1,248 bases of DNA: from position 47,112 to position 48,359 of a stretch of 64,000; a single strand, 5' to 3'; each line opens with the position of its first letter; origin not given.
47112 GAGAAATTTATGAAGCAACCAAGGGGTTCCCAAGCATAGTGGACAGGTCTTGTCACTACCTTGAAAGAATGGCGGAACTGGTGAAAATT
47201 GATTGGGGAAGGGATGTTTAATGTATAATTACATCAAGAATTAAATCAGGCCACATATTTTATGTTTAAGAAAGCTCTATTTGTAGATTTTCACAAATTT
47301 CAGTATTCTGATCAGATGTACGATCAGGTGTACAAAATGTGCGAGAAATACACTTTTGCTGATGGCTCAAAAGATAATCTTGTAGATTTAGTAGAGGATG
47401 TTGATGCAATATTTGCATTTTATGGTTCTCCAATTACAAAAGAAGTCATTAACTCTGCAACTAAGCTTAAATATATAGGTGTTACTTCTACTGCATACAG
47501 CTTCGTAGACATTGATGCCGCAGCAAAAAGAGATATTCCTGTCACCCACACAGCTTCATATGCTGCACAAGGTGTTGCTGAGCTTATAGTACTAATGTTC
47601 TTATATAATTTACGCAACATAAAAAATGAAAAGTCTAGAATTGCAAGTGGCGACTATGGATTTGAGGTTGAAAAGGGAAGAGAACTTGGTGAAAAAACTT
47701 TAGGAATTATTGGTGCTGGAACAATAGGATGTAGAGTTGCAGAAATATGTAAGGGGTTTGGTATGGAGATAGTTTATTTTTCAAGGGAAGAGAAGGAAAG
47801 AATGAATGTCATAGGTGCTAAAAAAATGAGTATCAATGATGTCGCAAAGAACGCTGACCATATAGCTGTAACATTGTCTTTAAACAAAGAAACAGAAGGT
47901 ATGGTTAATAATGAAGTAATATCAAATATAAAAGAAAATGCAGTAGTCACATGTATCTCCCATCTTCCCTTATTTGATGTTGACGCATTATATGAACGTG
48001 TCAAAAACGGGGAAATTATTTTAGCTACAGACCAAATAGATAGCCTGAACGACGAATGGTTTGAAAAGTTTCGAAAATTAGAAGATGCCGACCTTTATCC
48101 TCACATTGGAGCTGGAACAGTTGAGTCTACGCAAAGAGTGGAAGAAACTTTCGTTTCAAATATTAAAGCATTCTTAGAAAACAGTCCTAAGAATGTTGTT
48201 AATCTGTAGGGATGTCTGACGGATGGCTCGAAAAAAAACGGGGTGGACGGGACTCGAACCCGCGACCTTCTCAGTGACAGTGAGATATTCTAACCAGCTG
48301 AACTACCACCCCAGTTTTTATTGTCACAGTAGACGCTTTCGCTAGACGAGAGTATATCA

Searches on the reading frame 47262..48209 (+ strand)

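Call 35: search_protein_families(library=pfam, proteins=[window:47262-48209:+], max_evalue=0.001)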
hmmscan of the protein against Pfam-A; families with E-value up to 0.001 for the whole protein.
window:47262-48209:+ (315 aa): 4 families
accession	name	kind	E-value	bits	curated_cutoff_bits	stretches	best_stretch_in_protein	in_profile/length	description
PF02826.25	2-Hacid_dh_C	-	1.4e-30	106.4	25.1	1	112-283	3-178/178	D-isomer specific 2-hydroxyacid dehydrogenase, NAD binding domain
PF00389.36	2-Hacid_dh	-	2.2e-23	82.9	24.6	1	34-314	27-134/134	D-isomer specific 2-hydroxyacid dehydrogenase, catalytic domain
PF07991.19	KARI_N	-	4.2e-05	23.6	20.6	1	142-231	2-93/165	Acetohydroxy acid isomeroreductase, NADPH-binding domain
PF03446.21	NAD_binding_2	-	0.00016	22.2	21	1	147-249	2-109/161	NAD binding domain of 6-phosphogluconate dehydrogenase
